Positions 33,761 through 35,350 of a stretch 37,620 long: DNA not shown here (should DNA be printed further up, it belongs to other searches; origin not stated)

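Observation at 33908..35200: Two phage sigma factors; the larger carries a duplicated approx 50-aa C-terminal domain and is translationally coupled to an upstream gene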

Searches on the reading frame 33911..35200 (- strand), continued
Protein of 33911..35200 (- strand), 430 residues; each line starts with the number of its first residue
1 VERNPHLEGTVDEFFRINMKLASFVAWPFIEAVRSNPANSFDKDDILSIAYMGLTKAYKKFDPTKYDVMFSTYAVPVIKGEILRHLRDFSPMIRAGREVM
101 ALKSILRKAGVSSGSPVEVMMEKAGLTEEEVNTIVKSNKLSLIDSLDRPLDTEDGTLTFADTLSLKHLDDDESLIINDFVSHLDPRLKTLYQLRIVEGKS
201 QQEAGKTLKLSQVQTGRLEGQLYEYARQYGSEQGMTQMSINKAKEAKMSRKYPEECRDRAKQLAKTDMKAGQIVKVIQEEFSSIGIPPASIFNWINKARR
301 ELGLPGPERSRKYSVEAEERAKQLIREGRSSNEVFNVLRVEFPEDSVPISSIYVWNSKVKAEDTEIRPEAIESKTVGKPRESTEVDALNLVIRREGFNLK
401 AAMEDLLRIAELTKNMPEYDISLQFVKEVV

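Call 17: get_annotated_region(hit=H1, flank=4000)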
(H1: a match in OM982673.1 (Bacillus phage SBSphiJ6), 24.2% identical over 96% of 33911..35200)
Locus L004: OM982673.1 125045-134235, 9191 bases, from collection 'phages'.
description: Bacillus phage SBSphiJ6, partial genome.
organism: Bacillus phage SBSphiJ6 (NCBI taxid 2930343)
taxonomy: Viruses; Duplodnaviria; Heunggongvirae; Uroviricota; Caudoviricetes; Herelleviridae; Bastillevirinae; Nitunavirus
host: Bacillus subtilis BEST7003; source: soil; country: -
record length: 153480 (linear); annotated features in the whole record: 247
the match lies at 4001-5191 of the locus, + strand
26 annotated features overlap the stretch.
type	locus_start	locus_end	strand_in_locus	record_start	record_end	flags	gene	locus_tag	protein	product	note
CDS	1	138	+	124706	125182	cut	-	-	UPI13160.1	hypothetical protein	181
CDS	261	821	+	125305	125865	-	-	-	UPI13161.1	hypothetical protein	182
CDS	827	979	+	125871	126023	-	-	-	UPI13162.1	hypothetical protein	183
CDS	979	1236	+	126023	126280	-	-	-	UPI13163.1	hypothetical protein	184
CDS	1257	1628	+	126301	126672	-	-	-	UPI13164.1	hypothetical protein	185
CDS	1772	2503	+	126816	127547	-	-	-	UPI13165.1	hypothetical protein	186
CDS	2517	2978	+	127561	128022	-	-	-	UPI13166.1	hypothetical protein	187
CDS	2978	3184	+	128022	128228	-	-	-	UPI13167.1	hypothetical protein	188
CDS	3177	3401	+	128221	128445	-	-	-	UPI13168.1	hypothetical protein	189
CDS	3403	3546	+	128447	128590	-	-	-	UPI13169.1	hypothetical protein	190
CDS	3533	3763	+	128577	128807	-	-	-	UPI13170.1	hypothetical protein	191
CDS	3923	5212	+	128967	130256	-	-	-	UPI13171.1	hypothetical protein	192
CDS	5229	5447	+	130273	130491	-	-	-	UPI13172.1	hypothetical protein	193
CDS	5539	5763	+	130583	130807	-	-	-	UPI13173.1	hypothetical protein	194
CDS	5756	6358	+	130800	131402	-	-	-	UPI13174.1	hypothetical protein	195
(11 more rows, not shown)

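Call 19: search_protein_families(library=pfam, proteins=[L004:3923-5209:+, P0002, P0004, P0008], max_evalue=5)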
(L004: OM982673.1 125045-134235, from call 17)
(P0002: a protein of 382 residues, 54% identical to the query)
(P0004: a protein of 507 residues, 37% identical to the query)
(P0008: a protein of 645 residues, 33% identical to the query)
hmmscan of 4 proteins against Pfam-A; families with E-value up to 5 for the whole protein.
L004:3923-5209:+ (429 aa): 19 families
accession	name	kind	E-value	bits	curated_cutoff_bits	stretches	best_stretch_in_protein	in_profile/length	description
PF04545.22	Sigma70_r4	-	1.8e-18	66.2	24.1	2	192-240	1-49/50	Sigma-70, region 4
PF04542.20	Sigma70_r2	-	3.5e-13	49.6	24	1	29-97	1-68/71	Sigma-70 region 2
PF08281.18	Sigma70_r4_2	-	6.1e-13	48.7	25.7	2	188-238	3-53/54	Sigma-70, region 4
PF13518.12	HTH_28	-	0.00044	20.7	25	1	270-302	1-32/52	Helix-turn-helix domain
PF05269.17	Phage_CII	-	0.0019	18.8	21.3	1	274-308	16-49/91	Bacteriophage CII protein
PF01381.28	HTH_3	-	0.0033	17.9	23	1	212-233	10-31/55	Helix-turn-helix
PF13404.12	HTH_AsnC-type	-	0.0067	16.7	27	1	282-301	17-36/42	AsnC-type helix-turn-helix domain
PF13384.12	HTH_23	-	0.0088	16.3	24.6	1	270-301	6-36/50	Homeodomain-like domain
PF16509.11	KORA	-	0.015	15.9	26.7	1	195-238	14-57/84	TrfB plasmid transcriptional repressor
PF00325.26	Crp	-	0.02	15.1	21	1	286-302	6-22/32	Bacterial regulatory proteins, crp family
PF22182.2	DUF6945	-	0.026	15.1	28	1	199-247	31-79/83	Domain of unknown function (DUF6945)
PF13412.12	HTH_24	-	0.027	14.5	21.9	1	284-301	19-36/48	Winged helix-turn-helix DNA-binding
PF13192.12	Thioredoxin_3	-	0.038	14.4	24.8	1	332-370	22-59/76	Thioredoxin domain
PF13545.12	HTH_Crp_2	-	0.056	13.9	27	1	284-307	24-47/70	Crp-like helix-turn-helix domain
PF13560.12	HTH_31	-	0.066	14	27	0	212-233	15-36/64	Helix-turn-helix domain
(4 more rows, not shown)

P0002 (382 aa): 8 families
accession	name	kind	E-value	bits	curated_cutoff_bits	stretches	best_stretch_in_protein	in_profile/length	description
PF08281.18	Sigma70_r4_2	-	3.4e-06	27.1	25.7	1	181-220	3-42/54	Sigma-70, region 4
PF04542.20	Sigma70_r2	-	9.9e-06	25.7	24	1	42-94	22-67/71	Sigma-70 region 2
PF04545.22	Sigma70_r4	-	0.0035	17.3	24.1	1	186-225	2-41/50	Sigma-70, region 4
PF13560.12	HTH_31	-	0.0083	16.9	27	1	198-225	8-35/64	Helix-turn-helix domain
PF01381.28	HTH_3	-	0.015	15.7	23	1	197-225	2-30/55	Helix-turn-helix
PF16087.11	DUF4817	-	0.022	14.8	22.6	0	340-361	18-39/55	Helix-turn-helix domain (DUF4817)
PF01862.21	PvlArgDC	-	0.11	12.9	22.7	1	259-339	42-128/161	Pyruvoyl-dependent arginine decarboxylase (PvlArgDC)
PF25539.1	Bestrophin_2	-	0.22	11.4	27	1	183-247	147-211/288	Bacterial/Fungal Bestrophin protein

P0004 (507 aa): 4 families
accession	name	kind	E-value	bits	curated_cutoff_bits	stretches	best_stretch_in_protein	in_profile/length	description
PF04542.20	Sigma70_r2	-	6.4e-07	29.5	24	1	27-96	14-69/71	Sigma-70 region 2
PF01978.25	TrmB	-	0.0017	18.6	25.6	1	233-265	26-58/68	Sugar-specific transcriptional regulator TrmB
PF13518.12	HTH_28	-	0.11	13.1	25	1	230-253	13-36/52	Helix-turn-helix domain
PF13384.12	HTH_23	-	0.21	11.9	24.6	1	231-258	19-46/50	Homeodomain-like domain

P0008 (645 aa): 16 families
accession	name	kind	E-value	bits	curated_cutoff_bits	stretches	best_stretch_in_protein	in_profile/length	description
PF04542.20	Sigma70_r2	-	5.6e-09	36.1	24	1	18-95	3-68/71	Sigma-70 region 2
PF08281.18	Sigma70_r4_2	-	8.4e-08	32.2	25.7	1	191-236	4-50/54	Sigma-70, region 4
PF13518.12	HTH_28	-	2.4e-07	31.2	25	3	434-468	5-38/52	Helix-turn-helix domain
PF04545.22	Sigma70_r4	-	4.6e-07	29.7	24.1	1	195-236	2-44/50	Sigma-70, region 4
PF13384.12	HTH_23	-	7.1e-07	29.3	24.6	2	434-469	10-45/50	Homeodomain-like domain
PF13443.12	HTH_26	-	0.001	19.7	22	0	436-465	4-33/63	Cro/C1-type HTH DNA-binding domain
PF22943.2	HTH_68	-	0.0037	17.3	27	1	366-393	13-40/45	Putative helix-turn-helix domain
PF12802.13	MarR_2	-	0.0038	17.8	27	1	214-235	22-43/61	MarR family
PF13404.12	HTH_AsnC-type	-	0.014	15.7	27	0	367-383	14-30/42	AsnC-type helix-turn-helix domain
PF21476.4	PF0610-like_N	-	0.016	15.8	33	0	364-384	8-28/50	PF0610-like, N-terminal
PF01381.28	HTH_3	-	0.051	14.1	23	1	215-234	12-31/55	Helix-turn-helix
PF13744.12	HTH_37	-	0.098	12.9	27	1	215-244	34-64/80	Helix-turn-helix domain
PF01145.31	Band_7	-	0.11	13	23.6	1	139-232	53-145/176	SPFH domain / Band 7 family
PF00325.26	Crp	-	0.13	12.4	21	1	217-235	7-25/32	Bacterial regulatory proteins, crp family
PF13412.12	HTH_24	-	0.15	12.1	21.9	1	367-387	14-34/48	Winged helix-turn-helix DNA-binding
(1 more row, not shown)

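Call 28: get_annotated_region(hit=H6, flank=6000)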
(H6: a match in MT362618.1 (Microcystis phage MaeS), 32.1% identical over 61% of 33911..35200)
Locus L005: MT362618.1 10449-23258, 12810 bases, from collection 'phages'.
description: Microcystis phage MaeS, complete genome.
organism: Microcystis phage MaeS (NCBI taxid 2736190)
taxonomy: Viruses; Duplodnaviria; Heunggongvirae; Uroviricota; Caudoviricetes
host: Microcystis aeruginosa FACHB-942; source: -; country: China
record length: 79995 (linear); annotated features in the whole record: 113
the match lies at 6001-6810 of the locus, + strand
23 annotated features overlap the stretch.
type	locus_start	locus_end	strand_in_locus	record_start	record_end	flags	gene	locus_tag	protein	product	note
CDS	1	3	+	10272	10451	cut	-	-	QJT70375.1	hypothetical protein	-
CDS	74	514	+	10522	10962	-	-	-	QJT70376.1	hypothetical protein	-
CDS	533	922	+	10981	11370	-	-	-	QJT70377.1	hypothetical protein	-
CDS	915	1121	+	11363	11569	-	-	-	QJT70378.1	hypothetical protein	-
CDS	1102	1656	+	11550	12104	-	-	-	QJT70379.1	hypothetical protein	-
CDS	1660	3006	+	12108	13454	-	-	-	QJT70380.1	hypothetical protein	-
CDS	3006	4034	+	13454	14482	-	-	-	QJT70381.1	hypothetical protein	-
CDS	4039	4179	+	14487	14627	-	-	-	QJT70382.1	hypothetical protein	-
CDS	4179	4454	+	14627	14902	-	-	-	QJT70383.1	hypothetical protein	-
CDS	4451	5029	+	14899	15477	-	-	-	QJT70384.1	hypothetical protein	-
CDS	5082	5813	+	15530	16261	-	-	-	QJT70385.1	hypothetical protein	-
CDS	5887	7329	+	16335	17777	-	-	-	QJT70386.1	hypothetical protein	-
CDS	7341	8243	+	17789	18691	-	-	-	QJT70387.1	thymidylate synthase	-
CDS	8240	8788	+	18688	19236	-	-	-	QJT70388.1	dihydrofolate reductase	-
CDS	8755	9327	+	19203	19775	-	-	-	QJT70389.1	hypothetical protein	-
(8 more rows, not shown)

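Call 37: get_annotated_region(hit=H2, flank=2500)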
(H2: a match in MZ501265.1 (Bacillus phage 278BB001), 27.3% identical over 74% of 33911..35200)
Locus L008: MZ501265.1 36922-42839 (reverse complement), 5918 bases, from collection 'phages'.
description: Bacillus phage 278BB001, complete genome.
organism: Bacillus phage 278BB001 (NCBI taxid 2869567)
taxonomy: Viruses; Duplodnaviria; Heunggongvirae; Uroviricota; Caudoviricetes; Herelleviridae; Bastillevirinae; Nitunavirus
host: Bacillus subtilis; source: soil; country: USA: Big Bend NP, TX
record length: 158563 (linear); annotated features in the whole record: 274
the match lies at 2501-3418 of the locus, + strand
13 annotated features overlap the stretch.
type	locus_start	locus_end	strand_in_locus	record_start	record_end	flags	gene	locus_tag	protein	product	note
CDS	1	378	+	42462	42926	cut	108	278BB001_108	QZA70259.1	hypothetical protein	-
CDS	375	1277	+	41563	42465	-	107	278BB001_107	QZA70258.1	hypothetical protein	-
CDS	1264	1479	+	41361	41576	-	106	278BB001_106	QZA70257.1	hypothetical protein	-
CDS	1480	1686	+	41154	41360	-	105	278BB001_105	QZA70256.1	hypothetical protein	-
CDS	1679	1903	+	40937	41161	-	104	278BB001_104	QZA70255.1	hypothetical protein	-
CDS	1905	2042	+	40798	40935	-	103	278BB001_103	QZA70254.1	hypothetical protein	-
CDS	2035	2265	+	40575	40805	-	102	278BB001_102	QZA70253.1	hypothetical protein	-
CDS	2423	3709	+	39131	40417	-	101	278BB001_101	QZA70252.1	RNA polymerase sigma factor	-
CDS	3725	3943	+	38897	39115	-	100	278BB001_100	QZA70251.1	hypothetical protein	-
CDS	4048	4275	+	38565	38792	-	99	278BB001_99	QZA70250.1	hypothetical protein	-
CDS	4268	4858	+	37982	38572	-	98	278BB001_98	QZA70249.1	hypothetical protein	-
CDS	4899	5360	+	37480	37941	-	97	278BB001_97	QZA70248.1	tRNA-splicing ligase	tRNA splicing ligase RtcB, N terminus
CDS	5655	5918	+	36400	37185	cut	96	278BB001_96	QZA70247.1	HTH homing endonuclease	-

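Call 38: get_annotated_region(hit=H7, flank=2500)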
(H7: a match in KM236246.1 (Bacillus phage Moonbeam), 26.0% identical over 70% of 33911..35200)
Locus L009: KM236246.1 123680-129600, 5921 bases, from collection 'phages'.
description: Bacillus phage Moonbeam, complete genome.
organism: Bacillus phage Moonbeam (NCBI taxid 1540091)
taxonomy: Viruses; Duplodnaviria; Heunggongvirae; Uroviricota; Caudoviricetes; Herelleviridae; Bastillevirinae; Moonbeamvirus; Moonbeamvirus moonbeam
host: Bacillus megaterium; source: -; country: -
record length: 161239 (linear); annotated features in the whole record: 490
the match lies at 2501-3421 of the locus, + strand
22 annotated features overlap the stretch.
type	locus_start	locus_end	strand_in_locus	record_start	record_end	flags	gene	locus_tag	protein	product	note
CDS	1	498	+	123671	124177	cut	-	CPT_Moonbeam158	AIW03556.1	DNA-binding protein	contains helix-turn-helix DNA-binding domain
regulatory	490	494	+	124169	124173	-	-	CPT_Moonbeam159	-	ribosome_binding_site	-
CDS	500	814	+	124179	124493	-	-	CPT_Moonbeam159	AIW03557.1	hypothetical protein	-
regulatory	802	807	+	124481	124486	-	-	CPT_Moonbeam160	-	ribosome_binding_site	-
CDS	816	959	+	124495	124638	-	-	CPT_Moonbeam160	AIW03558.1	hypothetical protein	-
regulatory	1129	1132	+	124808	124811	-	-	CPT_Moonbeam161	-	ribosome_binding_site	-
CDS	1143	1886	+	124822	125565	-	-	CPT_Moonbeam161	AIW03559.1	hypothetical protein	-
regulatory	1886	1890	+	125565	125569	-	-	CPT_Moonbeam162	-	ribosome_binding_site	-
CDS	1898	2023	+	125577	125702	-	-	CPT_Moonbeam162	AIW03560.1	hypothetical protein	-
regulatory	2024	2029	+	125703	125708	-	-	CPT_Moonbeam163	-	ribosome_binding_site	-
CDS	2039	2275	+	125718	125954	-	-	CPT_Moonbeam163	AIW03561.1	hypothetical protein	-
regulatory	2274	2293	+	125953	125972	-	-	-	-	terminator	-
regulatory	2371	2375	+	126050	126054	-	-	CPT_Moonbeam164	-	ribosome_binding_site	-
CDS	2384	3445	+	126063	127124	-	-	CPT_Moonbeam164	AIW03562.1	RNA polymerase sigma factor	-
regulatory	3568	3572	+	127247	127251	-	-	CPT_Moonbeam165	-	ribosome_binding_site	-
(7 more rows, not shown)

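Call 42: predict_structure(alignment_id=A2)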
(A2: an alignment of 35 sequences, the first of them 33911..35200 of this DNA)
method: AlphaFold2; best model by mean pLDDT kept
length: 430 residues; sequences in the alignment: 35
mean_pLDDT: 80.7   pTM: 0.33
mean pLDDT of the five models: 80.7, 79.4, 79.0, 78.4, 77.9
residues with pLDDT >= 90: 215; 70-90: 105; 50-70: 64; < 50: 46
segments of 3 or more residues with pLDDT < 50: 140-143, 164-168, 239-251, 366-385
pLDDT, mean of each block of 10 residues (from residue 1): 90 96 95 75 94 97 94 97 79 68 91 90 96 78 59 71 53 83 94 95 96 94 88 60 40 83 94 93 87 92 77 87 97 95 89 91 63 32 49 60 76 68 64
secondary structure, 60 per line:
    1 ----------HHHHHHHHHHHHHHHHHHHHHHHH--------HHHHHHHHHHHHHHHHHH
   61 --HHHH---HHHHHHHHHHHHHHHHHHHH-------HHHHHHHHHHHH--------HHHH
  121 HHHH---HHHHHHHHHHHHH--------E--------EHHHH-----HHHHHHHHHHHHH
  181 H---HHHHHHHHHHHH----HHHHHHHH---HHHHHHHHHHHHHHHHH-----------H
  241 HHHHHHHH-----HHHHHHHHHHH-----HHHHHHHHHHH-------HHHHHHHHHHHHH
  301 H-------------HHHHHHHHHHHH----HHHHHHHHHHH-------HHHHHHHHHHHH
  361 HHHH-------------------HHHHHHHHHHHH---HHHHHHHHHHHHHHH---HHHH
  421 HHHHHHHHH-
elements in order: H11-34 H43-60 H63-66 H70-89 H97-108 H117-124 H128-140 H159-162 H168-181 H185-196 H201-208 H212-228 H240-248 H254-264 H270-280 H288-301 H315-326 H331-341 H349-364 H384-395 H399-413 H417-429

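Call 50: fold_search(model_id=the predicted structure, library=pdb)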
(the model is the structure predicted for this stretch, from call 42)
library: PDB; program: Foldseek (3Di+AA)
matches with E <= 10: 332; with E <= 0.001: 43
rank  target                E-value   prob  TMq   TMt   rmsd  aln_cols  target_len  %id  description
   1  9a50_A                8.3e-08  1.00  0.23  0.33  16.7       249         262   24  Integrative model of RPSB-RPOC by crosslinking MS and deep learning (released 2024-09-18)
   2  8x6g_H                1.1e-06  1.00  0.24  0.36  14.2       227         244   22  Cryo-EM structure of Staphylococcus aureus sigB-dependent RNAP-promoter open complex (released 2024-06-05)
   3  9a7s_A                4.2e-06  1.00  0.18  0.29  19.1       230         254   23  Integrative model of RPSD-RPOB by crosslinking MS and deep learning (released 2024-09-18)
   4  9wsm_F                3.5e-05  1.00  0.24  0.38  15.4       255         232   20  Cryo-EM structure of Sigma28-RNAP open promoter complex from Pseudomonas aeruginosa (released 2026-02-25)
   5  7l7b_F                4.0e-05  1.00  0.22  0.31  14.8       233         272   20  Clostridioides difficile RNAP with fidaxomicin (released 2022-02-02)
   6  5ipl_F                4.0e-05  1.00  0.22  0.30  15.3       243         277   21  SigmaS-transcription initiation complex with 4-nt nascent RNA (released 2016-03-30)
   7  6omf_F                5.8e-05  1.00  0.22  0.31  15.4       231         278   21  CryoEM structure of SigmaS-transcription initiation complex with activator Crl (released 2019-08-28)
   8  9e87_F                9.8e-05  1.00  0.22  0.27  15.4       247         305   19  De Novo Mycobacterium tuberculosis transcription initiation pre-RPO promoter complex with open Beta' clamp (RNA Polyme (released 2025-10-01)
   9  6dcf_F                1.1e-04  1.00  0.19  0.25  16.3       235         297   20  Crystal structure of a Mycobacterium smegmatis transcription initiation complex with Rifampicin-resistant RNA polymera (released 2018-09-05)
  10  9a58_A                1.2e-04  1.00  0.21  0.23  15.8       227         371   22  Integrative model of SIGA-RPOC by crosslinking MS and deep learning (released 2024-09-18)
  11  6edt_F                1.3e-04  1.00  0.20  0.25  17.1       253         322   20  Mycobacterium tuberculosis RNAP open promoter complex with RbpA/CarD and AP3 promoter (released 2018-11-21)
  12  9wsf_A                2.3e-04  1.00  0.20  0.36  18.4       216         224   20  Crystal structure of Sigma28/FlgM complex from Pseudomonas aeruginosa at 1.95 Angstrom resolution (released 2026-02-25)
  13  6ccv_F                2.3e-04  1.00  0.21  0.27  16.3       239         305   20  Crystal structure of a Mycobacterium smegmatis RNA polymerase transcription initiation complex with inhibitor Rifampic (released 2018-08-15)
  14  8x6f_E                2.4e-04  1.00  0.21  0.30  15.8       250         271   20  Cryo-EM structure of Staphylococcus aureus sigA-dependent RNAP-promoter open complex (released 2024-06-05)
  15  4g7h_F                2.5e-04  1.00  0.22  0.26  15.3       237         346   19  Crystal structure of Thermus thermophilus transcription initiation complex (released 2012-10-31)
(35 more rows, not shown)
